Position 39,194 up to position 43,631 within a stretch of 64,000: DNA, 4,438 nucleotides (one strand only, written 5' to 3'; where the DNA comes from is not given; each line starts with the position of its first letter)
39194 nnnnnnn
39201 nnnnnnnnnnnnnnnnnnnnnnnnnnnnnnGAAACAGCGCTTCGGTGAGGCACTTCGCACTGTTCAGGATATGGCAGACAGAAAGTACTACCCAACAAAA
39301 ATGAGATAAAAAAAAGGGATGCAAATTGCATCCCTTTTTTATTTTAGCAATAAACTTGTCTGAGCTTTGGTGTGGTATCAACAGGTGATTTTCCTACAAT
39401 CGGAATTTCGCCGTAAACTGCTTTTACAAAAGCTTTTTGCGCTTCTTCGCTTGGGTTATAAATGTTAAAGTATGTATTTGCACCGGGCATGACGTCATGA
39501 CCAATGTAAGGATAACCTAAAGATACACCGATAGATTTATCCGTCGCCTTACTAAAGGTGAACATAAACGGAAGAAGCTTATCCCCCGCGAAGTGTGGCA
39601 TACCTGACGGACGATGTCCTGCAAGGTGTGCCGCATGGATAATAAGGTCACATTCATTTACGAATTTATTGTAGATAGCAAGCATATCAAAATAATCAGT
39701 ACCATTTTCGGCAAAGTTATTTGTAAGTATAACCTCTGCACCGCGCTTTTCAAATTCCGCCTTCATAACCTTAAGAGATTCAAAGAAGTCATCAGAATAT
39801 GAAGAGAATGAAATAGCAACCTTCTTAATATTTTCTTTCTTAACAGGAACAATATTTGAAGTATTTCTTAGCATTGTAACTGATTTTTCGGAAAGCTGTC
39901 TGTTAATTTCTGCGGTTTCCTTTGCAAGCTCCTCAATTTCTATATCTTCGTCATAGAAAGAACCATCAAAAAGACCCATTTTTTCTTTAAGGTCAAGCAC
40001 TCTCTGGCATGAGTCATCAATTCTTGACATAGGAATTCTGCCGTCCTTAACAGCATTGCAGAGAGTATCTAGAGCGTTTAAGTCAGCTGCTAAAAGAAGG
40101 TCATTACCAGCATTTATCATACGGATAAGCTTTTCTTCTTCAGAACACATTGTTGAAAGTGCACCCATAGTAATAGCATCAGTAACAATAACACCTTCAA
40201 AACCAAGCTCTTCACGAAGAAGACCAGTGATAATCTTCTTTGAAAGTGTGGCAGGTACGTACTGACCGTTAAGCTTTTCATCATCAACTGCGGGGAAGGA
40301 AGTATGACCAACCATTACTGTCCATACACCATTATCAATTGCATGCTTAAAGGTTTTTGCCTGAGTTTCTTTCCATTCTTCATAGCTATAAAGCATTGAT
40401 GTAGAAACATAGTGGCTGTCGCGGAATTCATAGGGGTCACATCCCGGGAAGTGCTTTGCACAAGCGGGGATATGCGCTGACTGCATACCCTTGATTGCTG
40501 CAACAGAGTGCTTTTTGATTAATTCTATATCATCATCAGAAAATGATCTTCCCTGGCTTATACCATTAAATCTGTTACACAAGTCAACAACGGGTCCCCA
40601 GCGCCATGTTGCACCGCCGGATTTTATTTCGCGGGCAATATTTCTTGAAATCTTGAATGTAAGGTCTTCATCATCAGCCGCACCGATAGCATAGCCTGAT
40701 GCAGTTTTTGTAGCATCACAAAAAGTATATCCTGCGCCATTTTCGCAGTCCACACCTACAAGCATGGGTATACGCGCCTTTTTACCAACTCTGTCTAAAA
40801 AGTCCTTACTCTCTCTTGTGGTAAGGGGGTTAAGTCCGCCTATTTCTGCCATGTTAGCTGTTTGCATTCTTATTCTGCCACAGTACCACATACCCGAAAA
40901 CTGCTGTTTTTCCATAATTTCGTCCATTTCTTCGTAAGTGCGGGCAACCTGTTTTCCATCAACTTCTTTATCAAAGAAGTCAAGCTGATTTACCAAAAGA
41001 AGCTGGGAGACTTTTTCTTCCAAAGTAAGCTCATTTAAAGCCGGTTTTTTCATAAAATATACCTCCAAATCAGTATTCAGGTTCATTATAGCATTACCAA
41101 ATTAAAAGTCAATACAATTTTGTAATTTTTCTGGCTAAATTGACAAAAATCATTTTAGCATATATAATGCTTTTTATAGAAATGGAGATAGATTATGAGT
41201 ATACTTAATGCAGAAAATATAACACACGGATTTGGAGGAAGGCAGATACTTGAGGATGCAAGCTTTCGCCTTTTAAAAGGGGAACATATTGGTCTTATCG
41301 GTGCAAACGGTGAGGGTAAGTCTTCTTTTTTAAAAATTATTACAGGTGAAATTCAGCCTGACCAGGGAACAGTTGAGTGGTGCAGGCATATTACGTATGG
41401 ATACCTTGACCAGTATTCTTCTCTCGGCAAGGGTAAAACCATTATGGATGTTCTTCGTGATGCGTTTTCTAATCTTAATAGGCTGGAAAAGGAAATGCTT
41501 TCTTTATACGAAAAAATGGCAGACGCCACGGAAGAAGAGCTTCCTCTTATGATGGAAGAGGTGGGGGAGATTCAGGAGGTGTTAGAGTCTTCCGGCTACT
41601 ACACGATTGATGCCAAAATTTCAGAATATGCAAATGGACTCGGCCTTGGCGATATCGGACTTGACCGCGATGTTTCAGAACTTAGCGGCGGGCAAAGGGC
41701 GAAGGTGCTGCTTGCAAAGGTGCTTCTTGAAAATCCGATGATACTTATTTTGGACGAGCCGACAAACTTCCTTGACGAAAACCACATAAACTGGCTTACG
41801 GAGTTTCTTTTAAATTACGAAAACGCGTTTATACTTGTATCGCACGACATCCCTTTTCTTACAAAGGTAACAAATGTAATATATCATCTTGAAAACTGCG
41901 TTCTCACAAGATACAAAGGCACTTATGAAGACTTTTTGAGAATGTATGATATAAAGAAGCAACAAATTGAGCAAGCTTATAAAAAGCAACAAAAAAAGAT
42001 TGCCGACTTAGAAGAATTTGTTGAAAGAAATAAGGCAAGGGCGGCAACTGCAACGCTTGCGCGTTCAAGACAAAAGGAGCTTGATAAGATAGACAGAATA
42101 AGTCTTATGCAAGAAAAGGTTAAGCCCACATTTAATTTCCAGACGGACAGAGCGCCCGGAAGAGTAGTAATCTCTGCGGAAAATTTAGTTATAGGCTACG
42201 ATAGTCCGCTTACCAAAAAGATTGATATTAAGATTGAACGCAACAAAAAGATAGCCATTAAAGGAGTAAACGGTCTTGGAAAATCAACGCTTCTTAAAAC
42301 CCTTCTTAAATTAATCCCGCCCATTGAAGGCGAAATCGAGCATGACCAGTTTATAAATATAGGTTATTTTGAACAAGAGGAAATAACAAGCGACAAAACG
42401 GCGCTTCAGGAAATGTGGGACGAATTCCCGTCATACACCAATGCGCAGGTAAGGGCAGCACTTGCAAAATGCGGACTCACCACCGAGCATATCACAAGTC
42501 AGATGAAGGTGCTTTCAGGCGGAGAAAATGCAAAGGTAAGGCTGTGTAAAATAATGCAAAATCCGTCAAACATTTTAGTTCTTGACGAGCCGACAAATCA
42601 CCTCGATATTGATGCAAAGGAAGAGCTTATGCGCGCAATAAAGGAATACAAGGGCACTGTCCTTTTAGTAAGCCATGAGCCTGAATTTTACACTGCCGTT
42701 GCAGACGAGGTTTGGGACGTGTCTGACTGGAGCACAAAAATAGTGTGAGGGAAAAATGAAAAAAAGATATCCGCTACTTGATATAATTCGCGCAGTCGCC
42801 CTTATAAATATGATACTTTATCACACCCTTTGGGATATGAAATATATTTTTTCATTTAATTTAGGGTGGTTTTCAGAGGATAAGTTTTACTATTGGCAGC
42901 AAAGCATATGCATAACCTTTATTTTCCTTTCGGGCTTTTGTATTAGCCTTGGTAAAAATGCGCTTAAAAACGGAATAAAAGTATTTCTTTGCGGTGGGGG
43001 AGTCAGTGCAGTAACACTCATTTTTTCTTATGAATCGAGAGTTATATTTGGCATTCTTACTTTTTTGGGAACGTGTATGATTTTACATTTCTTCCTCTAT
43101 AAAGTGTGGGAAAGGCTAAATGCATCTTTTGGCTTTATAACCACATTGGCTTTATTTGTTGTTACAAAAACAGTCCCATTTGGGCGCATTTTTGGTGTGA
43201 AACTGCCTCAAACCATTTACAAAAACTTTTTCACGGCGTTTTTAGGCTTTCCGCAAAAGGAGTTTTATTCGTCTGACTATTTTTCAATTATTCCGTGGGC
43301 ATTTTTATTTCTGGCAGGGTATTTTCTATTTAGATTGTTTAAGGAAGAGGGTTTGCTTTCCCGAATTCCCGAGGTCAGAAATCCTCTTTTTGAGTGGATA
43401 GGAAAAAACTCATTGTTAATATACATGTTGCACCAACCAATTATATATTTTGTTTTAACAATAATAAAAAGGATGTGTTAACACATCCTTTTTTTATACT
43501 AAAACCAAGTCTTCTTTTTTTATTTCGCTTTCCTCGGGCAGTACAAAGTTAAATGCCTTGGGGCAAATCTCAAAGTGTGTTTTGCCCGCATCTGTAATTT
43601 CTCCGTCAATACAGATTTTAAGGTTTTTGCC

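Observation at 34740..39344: A ~4.5-kb XRE + giant-surface-protein insertion at the cotJC 3' end, bounded by a duplicated cotJC terminus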

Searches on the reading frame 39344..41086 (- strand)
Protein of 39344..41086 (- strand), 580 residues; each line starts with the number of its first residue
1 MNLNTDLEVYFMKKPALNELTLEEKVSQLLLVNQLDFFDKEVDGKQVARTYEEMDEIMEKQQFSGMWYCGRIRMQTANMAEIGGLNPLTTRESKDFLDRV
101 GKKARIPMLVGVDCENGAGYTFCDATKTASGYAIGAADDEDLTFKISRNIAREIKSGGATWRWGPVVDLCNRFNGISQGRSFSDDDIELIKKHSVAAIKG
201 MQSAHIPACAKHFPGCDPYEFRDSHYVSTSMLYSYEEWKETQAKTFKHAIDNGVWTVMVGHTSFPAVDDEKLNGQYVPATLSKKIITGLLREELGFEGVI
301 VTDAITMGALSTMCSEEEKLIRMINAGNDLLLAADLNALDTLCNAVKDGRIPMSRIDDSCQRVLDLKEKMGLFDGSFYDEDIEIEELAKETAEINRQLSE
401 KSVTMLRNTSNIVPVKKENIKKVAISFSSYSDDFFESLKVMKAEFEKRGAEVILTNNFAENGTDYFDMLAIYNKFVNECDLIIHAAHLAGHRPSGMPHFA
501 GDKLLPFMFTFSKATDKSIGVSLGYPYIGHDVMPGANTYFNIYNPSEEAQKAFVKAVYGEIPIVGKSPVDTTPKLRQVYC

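Call 7: search_protein_families(library=pfam, proteins=[window:39344-41086:-], max_evalue=0.01)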
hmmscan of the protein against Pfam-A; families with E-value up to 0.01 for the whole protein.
window:39344-41086:- (580 aa): 1 family
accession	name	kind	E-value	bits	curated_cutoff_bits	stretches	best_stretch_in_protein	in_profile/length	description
PF00933.27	Glyco_hydro_3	-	5.4e-59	200.6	27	1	21-365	1-315/316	Glycosyl hydrolase family 3 N terminal domain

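Call 17: find_encoding_contigs(protein=window:39344-41086:-, flank=10000, max_places=10)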
Protein window:39344-41086:- (580 aa): no gene with exactly this product is on record in the collection.

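Call 23: find_homologous_proteins(query=window:39344-41086:-, max_evalue=1e-100)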
Query window:39344-41086:- (580 aa): 214 proteins with E <= 1e-100 among 8000 candidates; the best 120 are listed.
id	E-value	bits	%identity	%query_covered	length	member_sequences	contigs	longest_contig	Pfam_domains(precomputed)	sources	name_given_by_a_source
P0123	0.0e+0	1307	100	98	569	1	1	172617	PF00933.28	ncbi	-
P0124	0.0e+0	1175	87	98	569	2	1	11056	PF00933.28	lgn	-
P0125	4.3e-288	975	74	98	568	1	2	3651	PF00933.28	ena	-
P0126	3.1e-282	955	73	98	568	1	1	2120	PF00933.28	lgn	-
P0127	6.3e-277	938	73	98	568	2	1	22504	PF00933.28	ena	-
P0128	1.8e-276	936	71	98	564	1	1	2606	PF00933.28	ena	-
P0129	2.0e-186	639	52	98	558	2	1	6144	PF00933.28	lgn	-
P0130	4.5e-181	621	51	98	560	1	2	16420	PF00933.28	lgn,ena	-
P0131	1.1e-179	617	51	98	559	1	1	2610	PF00933.28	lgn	-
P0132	4.7e-179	615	50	98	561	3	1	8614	PF00933.28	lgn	-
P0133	2.0e-178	613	50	98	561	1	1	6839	PF00933.28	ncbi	-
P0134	3.2e-178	612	51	98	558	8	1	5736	PF00933.28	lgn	-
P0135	3.7e-178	612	51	98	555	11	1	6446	PF00933.28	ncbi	-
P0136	5.6e-178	611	51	98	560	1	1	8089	PF00933.28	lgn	-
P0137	6.7e-178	611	51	98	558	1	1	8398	PF00933.28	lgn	-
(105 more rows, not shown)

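Call 34: find_encoding_contigs(protein=P0127, flank=10000, max_places=3)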
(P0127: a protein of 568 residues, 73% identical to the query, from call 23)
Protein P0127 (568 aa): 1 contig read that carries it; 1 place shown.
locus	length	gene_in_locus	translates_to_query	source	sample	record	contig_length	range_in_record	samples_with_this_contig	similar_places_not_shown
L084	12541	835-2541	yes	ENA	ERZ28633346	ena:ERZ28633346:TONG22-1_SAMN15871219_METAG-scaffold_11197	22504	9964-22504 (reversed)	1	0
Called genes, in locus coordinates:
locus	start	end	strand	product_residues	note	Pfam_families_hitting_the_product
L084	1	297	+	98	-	?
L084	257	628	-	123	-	-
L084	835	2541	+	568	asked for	PF00933:Glyco_hydro_3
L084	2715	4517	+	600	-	PF07881:Fucose_iso_N1, PF07882:Fucose_iso_N2, PF02952:Fucose_iso_C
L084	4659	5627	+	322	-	PF09991:DUF2232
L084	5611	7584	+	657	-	PF24898:GGDEF_GdpP, PF01368:DHH, PF02272:DHHA1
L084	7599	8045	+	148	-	PF01281:Ribosomal_L9_N, PF03948:Ribosomal_L9_C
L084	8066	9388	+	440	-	PF00772:DnaB, PF13481:AAA_25, PF03796:DnaB_C, PF06745:ATPase (weak)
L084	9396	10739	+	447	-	PF01171:ATP_bind_3, PF11734:TilS_C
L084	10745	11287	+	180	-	PF00156:Pribosyltran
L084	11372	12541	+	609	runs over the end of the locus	PF06068:TIP49 (faint), PF00004:AAA, PF07728:AAA_5 (faint), PF17862:AAA_lid_3, PF01434:Peptidase_M41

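Call 35: find_encoding_contigs(protein=P0125, flank=10000, max_places=3)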
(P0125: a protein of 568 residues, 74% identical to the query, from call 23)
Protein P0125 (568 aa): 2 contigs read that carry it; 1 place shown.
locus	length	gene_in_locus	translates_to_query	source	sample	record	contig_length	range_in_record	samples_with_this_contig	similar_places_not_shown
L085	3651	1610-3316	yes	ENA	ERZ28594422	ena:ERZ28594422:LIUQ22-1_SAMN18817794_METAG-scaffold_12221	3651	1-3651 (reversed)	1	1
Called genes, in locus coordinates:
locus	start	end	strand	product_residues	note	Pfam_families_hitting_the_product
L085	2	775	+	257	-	?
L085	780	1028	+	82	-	-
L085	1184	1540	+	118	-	PF00583:Acetyltransf_1, PF13508:Acetyltransf_7 (weak)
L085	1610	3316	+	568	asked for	PF00933:Glyco_hydro_3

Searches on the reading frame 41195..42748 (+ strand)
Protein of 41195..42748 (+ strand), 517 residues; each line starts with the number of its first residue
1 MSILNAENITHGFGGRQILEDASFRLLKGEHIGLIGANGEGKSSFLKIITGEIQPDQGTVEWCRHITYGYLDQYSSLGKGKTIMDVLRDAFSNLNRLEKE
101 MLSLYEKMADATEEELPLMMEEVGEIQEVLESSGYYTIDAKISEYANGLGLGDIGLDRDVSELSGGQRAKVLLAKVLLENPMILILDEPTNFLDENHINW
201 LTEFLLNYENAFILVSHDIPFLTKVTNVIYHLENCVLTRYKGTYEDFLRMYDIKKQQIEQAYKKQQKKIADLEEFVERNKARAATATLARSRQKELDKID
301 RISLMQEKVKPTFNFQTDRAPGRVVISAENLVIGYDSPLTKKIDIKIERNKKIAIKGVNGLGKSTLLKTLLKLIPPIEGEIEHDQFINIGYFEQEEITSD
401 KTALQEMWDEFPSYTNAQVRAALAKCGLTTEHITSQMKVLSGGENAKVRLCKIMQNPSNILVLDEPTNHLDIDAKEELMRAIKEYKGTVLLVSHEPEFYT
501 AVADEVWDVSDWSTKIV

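Call 7: search_protein_families(library=pfam, proteins=[window:41195-42748:+], max_evalue=0.01)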
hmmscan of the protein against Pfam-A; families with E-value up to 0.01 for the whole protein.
window:41195-42748:+ (517 aa): 16 families
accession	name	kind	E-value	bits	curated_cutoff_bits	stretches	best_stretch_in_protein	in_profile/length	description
PF00005.33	ABC_tran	-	8.4e-49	166.1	25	2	19-191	1-137/137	ABC transporter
PF12848.13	ABC_tran_Xtn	-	2.2e-22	79.4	25.9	1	230-315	1-85/85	ABC transporter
PF13304.12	AAA_21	-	6e-16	59.8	27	1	458-497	258-301/304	AAA domain, putative AbiEii toxin, Type IV TA system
PF02463.25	SMC_N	-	1.5e-11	44.6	40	0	420-509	124-211/220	RecF/RecN/SMC N terminal domain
PF13555.12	AAA_29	-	5.3e-05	23.3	27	0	344-374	16-46/61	P-loop containing region of AAA domain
PF13401.12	AAA_22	-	0.00035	21.3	27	0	353-488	8-116/130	AAA domain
PF01926.29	MMR_HSR1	-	0.00043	20.8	21.9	0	32-56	2-26/113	50S ribosome-binding GTPase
PF00910.28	RNA_helicase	-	0.00055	20.8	21.5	0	34-93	3-64/105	RNA helicase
PF05729.18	NACHT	-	0.00079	19.7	26.7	0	353-401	3-49/167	NACHT domain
PF03193.22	RsgA_GTPase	-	0.00091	19.5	30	0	345-372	102-128/174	RsgA GTPase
PF25201.1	nSTAND6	-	0.0013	19.2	27.7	0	340-373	8-41/148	Novel STAND NTPase 6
PF13558.12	SbcC_Walker_B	-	0.0015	19.2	27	0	459-483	65-89/90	SbcC/RAD50-like, Walker B motif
PF00931.28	NB-ARC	-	0.0015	18.2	23.5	0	352-465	20-108/248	NB-ARC domain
PF01935.23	DUF87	-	0.002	18.7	23.2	0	343-372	16-45/220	Helicase HerA, central domain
PF13479.12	AAA_24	-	0.0039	17.5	27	0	350-370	2-22/195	AAA domain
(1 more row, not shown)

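Call 51: find_encoding_contigs(protein=window:41195-42748:+, flank=10000, max_places=6)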
Protein window:41195-42748:+ (517 aa): no gene with exactly this product is on record in the collection.

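Call 59: find_homologous_proteins(query=window:41195-42748:+, max_evalue=1e-150)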
Query window:41195-42748:+ (517 aa): 7965 proteins with E <= 1e-150 among 8000 candidates; the best 120 are listed.
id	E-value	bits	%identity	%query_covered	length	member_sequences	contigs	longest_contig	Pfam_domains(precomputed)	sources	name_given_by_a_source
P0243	0.0e+0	1152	100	100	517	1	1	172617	PF00005.34,PF02463.26,PF13304.13,PF12848.14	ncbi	-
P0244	0.0e+0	1045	90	100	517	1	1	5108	PF00005.34,PF13555.13,PF02463.26,PF13304.13,PF12848.14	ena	-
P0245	0.0e+0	1044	90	100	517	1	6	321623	PF00005.34,PF13555.13,PF02463.26,PF13304.13,PF12848.14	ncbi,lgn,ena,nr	ncbi:MAG: ABC-F family ATP-binding cassette domain-containing protein [Clostridia bacterium]|nr:ABC-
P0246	0.0e+0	1042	90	100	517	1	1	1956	PF00005.34,PF13555.13,PF02463.26,PF13304.13,PF12848.14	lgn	-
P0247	0.0e+0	1042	90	100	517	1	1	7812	PF00005.34,PF13555.13,PF02463.26,PF25199.2,PF13304.13,PF12848.14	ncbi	-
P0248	0.0e+0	1039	89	100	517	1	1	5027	PF00005.34,PF13555.13,PF02463.26,PF13304.13,PF12848.14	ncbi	-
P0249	0.0e+0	1038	88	100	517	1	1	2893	PF00005.34,PF13555.13,PF13401.13,PF02463.26,PF25199.2,PF13304.13,PF12848.14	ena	-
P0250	0.0e+0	1036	88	100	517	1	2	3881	PF00005.34,PF13555.13,PF13401.13,PF02463.26,PF13304.13,PF12848.14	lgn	-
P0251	0.0e+0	1036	88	100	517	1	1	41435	PF00005.34,PF13555.13,PF13401.13,PF02463.26,PF13304.13,PF12848.14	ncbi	-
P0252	0.0e+0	1035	88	100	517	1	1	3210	PF00005.34,PF13555.13,PF13401.13,PF02463.26,PF25199.2,PF13304.13,PF12848.14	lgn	-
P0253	0.0e+0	1035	89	100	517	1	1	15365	PF13173.13,PF00005.34,PF13555.13,PF13401.13,PF02463.26,PF25199.2,PF13304.13,PF12848.14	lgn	-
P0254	0.0e+0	1033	89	100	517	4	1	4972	PF00005.34,PF13555.13,PF02463.26,PF25199.2,PF13304.13,PF12848.14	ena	-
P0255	0.0e+0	1031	87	100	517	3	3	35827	PF00005.34,PF13555.13,PF13401.13,PF02463.26,PF25199.2,PF13304.13,PF12848.14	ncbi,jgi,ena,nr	ncbi:MAG: ABC-F family ATP-binding cassette domain-containing protein [Ruminococcaceae bacterium]|nr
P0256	0.0e+0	1026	87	100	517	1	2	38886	PF00005.34,PF13401.13,PF02463.26,PF13304.13,PF12848.14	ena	-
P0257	0.0e+0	1025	86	100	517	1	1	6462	PF00005.34,PF13401.13,PF02463.26,PF13304.13,PF12848.14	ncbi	-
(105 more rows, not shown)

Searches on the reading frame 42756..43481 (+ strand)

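Call 7: search_protein_families(library=pfam, proteins=[window:42756-43481:+], max_evalue=0.01)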
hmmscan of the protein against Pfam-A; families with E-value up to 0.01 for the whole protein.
window:42756-43481:+ (241 aa): 2 families
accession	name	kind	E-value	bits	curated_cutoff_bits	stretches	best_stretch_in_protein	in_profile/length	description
PF07786.18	HGSNAT_cat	-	3e-41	141.8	22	1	4-228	1-222/222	Heparan-alpha-glucosaminide N-acetyltransferase, catalytic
PF01757.29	Acyl_transf_3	-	3.2e-06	26.9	31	1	160-236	225-296/326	Acyltransferase domain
